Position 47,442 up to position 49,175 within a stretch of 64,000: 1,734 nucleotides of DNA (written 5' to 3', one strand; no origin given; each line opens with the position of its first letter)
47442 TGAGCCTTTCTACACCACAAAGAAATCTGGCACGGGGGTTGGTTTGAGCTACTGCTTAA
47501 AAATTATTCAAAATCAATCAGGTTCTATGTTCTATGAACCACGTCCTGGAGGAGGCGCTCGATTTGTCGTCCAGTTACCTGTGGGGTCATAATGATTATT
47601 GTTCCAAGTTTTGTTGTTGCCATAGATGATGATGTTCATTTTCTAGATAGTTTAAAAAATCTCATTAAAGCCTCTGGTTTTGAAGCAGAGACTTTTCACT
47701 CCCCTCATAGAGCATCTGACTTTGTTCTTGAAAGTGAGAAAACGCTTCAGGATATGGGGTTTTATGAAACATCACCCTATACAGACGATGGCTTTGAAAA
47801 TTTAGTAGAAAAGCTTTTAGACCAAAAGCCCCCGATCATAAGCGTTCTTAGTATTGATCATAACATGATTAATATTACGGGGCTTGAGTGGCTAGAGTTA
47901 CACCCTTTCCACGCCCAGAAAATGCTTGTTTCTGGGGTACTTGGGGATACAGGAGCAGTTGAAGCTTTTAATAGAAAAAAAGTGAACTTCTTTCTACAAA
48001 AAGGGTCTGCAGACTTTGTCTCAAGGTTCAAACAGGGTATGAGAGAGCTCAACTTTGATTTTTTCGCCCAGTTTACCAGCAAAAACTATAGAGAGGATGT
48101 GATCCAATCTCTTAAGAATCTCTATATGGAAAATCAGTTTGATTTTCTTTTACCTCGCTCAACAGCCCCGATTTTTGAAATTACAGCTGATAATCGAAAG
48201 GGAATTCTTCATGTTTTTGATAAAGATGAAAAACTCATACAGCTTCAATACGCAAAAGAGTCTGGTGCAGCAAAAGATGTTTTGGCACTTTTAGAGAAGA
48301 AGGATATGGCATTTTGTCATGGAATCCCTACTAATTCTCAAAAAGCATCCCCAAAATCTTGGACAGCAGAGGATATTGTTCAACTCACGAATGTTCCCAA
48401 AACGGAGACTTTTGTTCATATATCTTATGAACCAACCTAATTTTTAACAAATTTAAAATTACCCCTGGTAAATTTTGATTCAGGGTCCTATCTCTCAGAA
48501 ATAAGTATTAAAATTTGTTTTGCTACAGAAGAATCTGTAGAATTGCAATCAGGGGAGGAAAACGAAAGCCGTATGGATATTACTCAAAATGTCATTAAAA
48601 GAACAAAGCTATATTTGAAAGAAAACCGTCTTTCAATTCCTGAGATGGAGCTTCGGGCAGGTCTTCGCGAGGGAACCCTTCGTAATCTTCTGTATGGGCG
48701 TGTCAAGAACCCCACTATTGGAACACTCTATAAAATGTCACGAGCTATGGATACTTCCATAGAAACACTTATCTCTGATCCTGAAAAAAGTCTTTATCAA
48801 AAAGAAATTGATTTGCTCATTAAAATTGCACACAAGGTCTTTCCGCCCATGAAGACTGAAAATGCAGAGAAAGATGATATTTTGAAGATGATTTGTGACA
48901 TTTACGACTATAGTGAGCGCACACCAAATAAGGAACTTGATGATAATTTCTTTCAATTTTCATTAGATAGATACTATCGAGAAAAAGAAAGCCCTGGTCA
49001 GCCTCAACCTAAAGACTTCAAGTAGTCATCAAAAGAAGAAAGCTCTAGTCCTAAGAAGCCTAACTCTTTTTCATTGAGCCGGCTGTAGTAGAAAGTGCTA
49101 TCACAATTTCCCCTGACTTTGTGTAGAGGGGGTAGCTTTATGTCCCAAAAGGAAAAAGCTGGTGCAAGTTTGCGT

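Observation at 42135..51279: AT-rich signalling island with duplicated module: SSF-transporter/histidine-kinase fusion + atypical REC protein + XRE-like HTH protein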

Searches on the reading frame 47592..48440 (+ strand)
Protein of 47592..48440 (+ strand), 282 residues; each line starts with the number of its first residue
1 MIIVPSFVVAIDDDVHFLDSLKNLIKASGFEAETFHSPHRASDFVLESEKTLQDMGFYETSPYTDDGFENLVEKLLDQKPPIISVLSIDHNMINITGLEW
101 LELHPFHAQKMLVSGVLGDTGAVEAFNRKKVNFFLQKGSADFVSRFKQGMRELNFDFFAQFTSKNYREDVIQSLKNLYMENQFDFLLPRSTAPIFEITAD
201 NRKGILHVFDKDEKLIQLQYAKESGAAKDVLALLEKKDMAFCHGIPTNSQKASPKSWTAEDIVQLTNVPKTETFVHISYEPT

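Call 4: search_protein_families(library=pfam, proteins=[window:47592-48440:+], max_evalue=0.1)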
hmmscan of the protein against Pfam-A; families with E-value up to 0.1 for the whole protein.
window:47592-48440:+ (282 aa): 1 family
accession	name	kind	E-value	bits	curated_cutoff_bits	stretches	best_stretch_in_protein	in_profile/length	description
PF00072.30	Response_reg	-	0.013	16.1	30.2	0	8-45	1-38/111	Response regulator receiver domain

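Call 5: search_protein_families(library=ncbifam, proteins=[window:47592-48440:+], max_evalue=0.1)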
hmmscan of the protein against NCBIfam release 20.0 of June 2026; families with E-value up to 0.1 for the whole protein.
window:47592-48440:+ (282 aa): 3 families
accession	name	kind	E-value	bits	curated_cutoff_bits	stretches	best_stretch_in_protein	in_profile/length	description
NF047793.1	ResRegPgtA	equivalog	0.049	12.4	650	1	8-47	8-47/414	two-component system response regulator PgtA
NF045717.1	DVU0259_DivK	exception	0.073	13.2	160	0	8-111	5-108/117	DVU0259 family response regulator domain-containing protein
NF053512.1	nitric_RR_NosR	exception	0.097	11.7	400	0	8-44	1-37/422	response regulator c-di-GMP phosphodiesterase, NosR family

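Call 12: list_cluster_members(proteins=[P0001, window:47592-48440:+, window:45022-47592:+, window:42135-44825:-, window:50074-50523:-, window:51276-52163:-])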
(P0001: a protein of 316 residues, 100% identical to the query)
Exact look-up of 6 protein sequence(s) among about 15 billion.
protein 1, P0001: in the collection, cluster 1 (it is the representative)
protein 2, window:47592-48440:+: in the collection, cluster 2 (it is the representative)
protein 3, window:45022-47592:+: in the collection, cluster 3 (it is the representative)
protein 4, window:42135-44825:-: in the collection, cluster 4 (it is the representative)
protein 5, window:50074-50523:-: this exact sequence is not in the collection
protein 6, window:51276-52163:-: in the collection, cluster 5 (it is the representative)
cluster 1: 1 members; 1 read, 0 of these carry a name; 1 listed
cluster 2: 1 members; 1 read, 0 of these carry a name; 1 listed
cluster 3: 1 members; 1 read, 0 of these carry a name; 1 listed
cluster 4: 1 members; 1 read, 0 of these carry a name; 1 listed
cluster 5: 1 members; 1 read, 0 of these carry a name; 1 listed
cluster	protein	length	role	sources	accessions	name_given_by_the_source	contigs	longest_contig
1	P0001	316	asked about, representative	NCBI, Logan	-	-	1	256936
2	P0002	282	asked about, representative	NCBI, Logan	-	-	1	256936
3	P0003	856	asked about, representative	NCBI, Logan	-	-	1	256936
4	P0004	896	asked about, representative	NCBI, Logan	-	-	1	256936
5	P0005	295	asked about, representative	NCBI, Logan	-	-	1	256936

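Call 62: predict_structure(alignment_id=A4)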
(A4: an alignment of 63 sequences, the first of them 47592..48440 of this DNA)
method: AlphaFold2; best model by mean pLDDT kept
length: 282 residues; sequences in the alignment: 63
mean_pLDDT: 82.2   pTM: 0.78
mean pLDDT of the five models: 82.2, 81.6, 81.5, 81.3, 80.6
residues with pLDDT >= 90: 144; 70-90: 71; 50-70: 52; < 50: 15
segments of 3 or more residues with pLDDT < 50: 271-282
pLDDT, mean of each block of 10 residues (from residue 1): 75 98 92 97 94 81 59 73 95 97 93 96 96 97 96 87 68 77 56 57 67 89 97 95 72 89 78 39 33
secondary structure, 60 per line:
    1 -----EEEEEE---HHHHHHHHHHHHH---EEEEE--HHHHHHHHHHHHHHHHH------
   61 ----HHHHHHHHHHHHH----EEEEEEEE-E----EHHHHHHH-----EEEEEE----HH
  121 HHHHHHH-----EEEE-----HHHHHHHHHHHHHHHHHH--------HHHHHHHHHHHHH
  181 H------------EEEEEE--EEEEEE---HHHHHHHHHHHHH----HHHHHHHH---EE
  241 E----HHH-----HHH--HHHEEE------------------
elements in order: E6-11 H15-27 E31-35 H38-54 H65-77 E82-89 H97-103 E109-114 H119-127 E133-136 H142-159 H168-181 E194-199 E202-207 H211-223 H228-235 E239-241 E262-264

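Call 65: fold_search(model_id=the predicted structure, library=pdb)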
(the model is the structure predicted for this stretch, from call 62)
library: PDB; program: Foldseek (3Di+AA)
matches with E <= 10: 1304; with E <= 0.001: 335
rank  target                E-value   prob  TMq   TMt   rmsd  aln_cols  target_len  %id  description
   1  6sy9                  1.5e-13  1.00  0.62  0.57   6.2       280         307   20  Structure of the Legionella pneumophila response regulator LqsR (released 2020-02-05)
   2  3crn_B                2.1e-07  1.00  0.38  0.80   2.7       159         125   15  Crystal structure of response regulator receiver domain protein (CheY-like) from Methanospirillum hungatei JF-1 (released 2008-04-22)
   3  3jte                  4.1e-07  1.00  0.34  0.71   7.4       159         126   16  Crystal structure of response regulator receiver domain Protein from clostridium thermocellum (released 2009-09-22)
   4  1l5y_A                4.4e-07  1.00  0.36  0.68   7.6       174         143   19  CRYSTAL STRUCTURE OF MG2+ / BEF3-BOUND RECEIVER DOMAIN OF SINORHIZOBIUM MELILOTI DCTD (released 2002-10-23)
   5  3kcn_A                4.4e-07  1.00  0.35  0.68   7.3       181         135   18  The crystal structure of adenylate cyclase from Rhodopirellula baltica (released 2009-11-17)
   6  2rjn                  6.3e-07  1.00  0.38  0.76   6.6       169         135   21  Crystal structure of an uncharacterized protein Q2BKU2 from Neptuniibacter caesariensis (released 2007-10-23)
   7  2vui                  1.0e-06  1.00  0.36  0.71   8.9       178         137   15  Crystal structure of the HupR receiver domain in inhibitory phospho- state (released 2008-11-11)
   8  1l5y_B                1.3e-06  1.00  0.36  0.66   9.8       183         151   17  CRYSTAL STRUCTURE OF MG2+ / BEF3-BOUND RECEIVER DOMAIN OF SINORHIZOBIUM MELILOTI DCTD (released 2002-10-23)
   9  2jk1                  1.4e-06  1.00  0.37  0.72   6.7       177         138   18  Crystal structure of the wild-type HupR receiver domain (released 2008-11-11)
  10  3cfy                  1.8e-06  1.00  0.41  0.85   2.7       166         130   11  Crystal structure of signal receiver domain of putative Luxo repressor protein from Vibrio parahaemolyticus (released 2008-03-18)
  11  2vuh                  1.9e-06  1.00  0.37  0.74   6.6       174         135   16  Crystal structure of the D55E mutant of the HupR receiver domain (released 2008-11-11)
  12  3kcn_B                2.2e-06  1.00  0.37  0.70   4.8       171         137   18  The crystal structure of adenylate cyclase from Rhodopirellula baltica (released 2009-11-17)
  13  4uhj_C                2.3e-06  1.00  0.36  0.79   5.4       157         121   15  Crystal structure of the receiver domain of CpxR from E. coli (orthorhombic form) (released 2016-04-13)
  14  4uhj_A                2.8e-06  1.00  0.36  0.76   5.6       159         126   16  Crystal structure of the receiver domain of CpxR from E. coli (orthorhombic form) (released 2016-04-13)
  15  3crn_A                3.0e-06  1.00  0.38  0.79   2.6       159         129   15  Crystal structure of response regulator receiver domain protein (CheY-like) from Methanospirillum hungatei JF-1 (released 2008-04-22)
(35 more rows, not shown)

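Call 103: search_protein_families(library=padloc, proteins=[window:47592-48440:+], max_evalue=0.001)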
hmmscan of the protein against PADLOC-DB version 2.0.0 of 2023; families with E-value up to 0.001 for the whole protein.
window:47592-48440:+ (282 aa): 0 families

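Call 104: search_protein_families(library=phrogs, proteins=[window:47592-48440:+], max_evalue=0.001)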
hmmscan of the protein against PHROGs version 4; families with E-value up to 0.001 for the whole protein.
window:47592-48440:+ (282 aa): 0 families

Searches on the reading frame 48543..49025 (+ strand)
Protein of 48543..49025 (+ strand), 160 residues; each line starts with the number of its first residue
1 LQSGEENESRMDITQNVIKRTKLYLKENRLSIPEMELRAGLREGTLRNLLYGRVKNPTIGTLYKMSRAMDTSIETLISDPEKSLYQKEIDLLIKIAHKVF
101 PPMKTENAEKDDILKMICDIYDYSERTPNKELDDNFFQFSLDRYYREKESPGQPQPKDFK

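Call 4: search_protein_families(library=pfam, proteins=[window:48543-49025:+], max_evalue=0.1)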
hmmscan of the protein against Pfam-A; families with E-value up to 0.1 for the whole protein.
window:48543-49025:+ (160 aa): 3 families
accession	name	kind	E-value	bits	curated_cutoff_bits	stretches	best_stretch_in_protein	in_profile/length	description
PF13443.12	HTH_26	-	4.9e-08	33.5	22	1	24-79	5-60/63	Cro/C1-type HTH DNA-binding domain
PF01381.28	HTH_3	-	7.9e-05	23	23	1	23-75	3-54/55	Helix-turn-helix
PF12844.13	HTH_19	-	0.0045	17.3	30.2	1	19-77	2-59/64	Helix-turn-helix domain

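Call 5: search_protein_families(library=ncbifam, proteins=[window:48543-49025:+], max_evalue=0.1)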
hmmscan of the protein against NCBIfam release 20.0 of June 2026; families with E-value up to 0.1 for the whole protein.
window:48543-49025:+ (160 aa): 2 families
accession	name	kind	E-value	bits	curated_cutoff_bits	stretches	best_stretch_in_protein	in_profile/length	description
NF006015.0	PRK08154.1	subfamily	0.015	14.4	204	1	5-83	19-96/314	anaerobic benzoate catabolism transcriptional regulator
NF046032.1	TransRegSlrRBacil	equivalog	0.025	14.7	250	1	21-88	6-72/149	HTH-type transcriptional regulator SlrR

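Call 67: search_solved_structures(query=window:48573-49025:+, max_evalue=1, show_alignments=1)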
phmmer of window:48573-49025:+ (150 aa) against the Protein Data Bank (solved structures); distinct sequences matched with E-value up to 1: 8.
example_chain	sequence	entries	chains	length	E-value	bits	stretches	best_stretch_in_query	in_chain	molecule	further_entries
1b0n_A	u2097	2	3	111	2.4e-05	27.5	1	9-80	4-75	PROTEIN (SINR PROTEIN) | HTH-TYPE TRANSCRIPTIONAL REGULATOR SINR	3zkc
5tn0_A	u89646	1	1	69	0.00015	25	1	9-70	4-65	HTH-type transcriptional regulator SinR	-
3qq6_A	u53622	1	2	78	0.00016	24.8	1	9-70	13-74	HTH-type transcriptional regulator sinR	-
3b7h_A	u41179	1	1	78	0.0087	19.2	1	15-70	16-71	Prophage Lp1 protein 11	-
2ofy_A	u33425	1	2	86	0.29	14.3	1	20-66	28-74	Putative XRE-family transcriptional regulator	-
6oe6_A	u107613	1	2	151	0.55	13.4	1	15-88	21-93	Uncharacterized protein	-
6gyg_A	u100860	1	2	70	0.79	12.8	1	72-139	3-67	Transcription regulator Reg576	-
7jpn_G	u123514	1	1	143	0.99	12.5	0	24-92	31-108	Actin-related protein 2/3 complex subunit 5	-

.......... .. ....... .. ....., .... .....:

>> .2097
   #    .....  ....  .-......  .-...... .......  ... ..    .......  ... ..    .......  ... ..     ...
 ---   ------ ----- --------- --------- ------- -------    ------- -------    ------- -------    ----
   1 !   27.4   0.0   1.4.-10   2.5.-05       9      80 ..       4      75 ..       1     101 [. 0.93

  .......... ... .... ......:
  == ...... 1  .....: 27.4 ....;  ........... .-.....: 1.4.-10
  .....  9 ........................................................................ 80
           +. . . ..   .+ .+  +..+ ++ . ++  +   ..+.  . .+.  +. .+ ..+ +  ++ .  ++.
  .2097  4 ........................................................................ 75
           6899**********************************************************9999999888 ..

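Call 103: search_protein_families(library=padloc, proteins=[window:48573-49025:+], max_evalue=0.001)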
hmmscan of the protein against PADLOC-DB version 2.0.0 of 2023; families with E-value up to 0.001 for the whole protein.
window:48573-49025:+ (150 aa): 0 families

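Call 104: search_protein_families(library=phrogs, proteins=[window:48573-49025:+], max_evalue=0.001)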
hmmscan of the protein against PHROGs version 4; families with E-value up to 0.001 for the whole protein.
window:48573-49025:+ (150 aa): 1 family
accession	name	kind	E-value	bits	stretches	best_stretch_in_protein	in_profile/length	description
phrog_8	-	transcription regulation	4.6e-06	27.3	1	5-116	75-166/346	transcriptional regulator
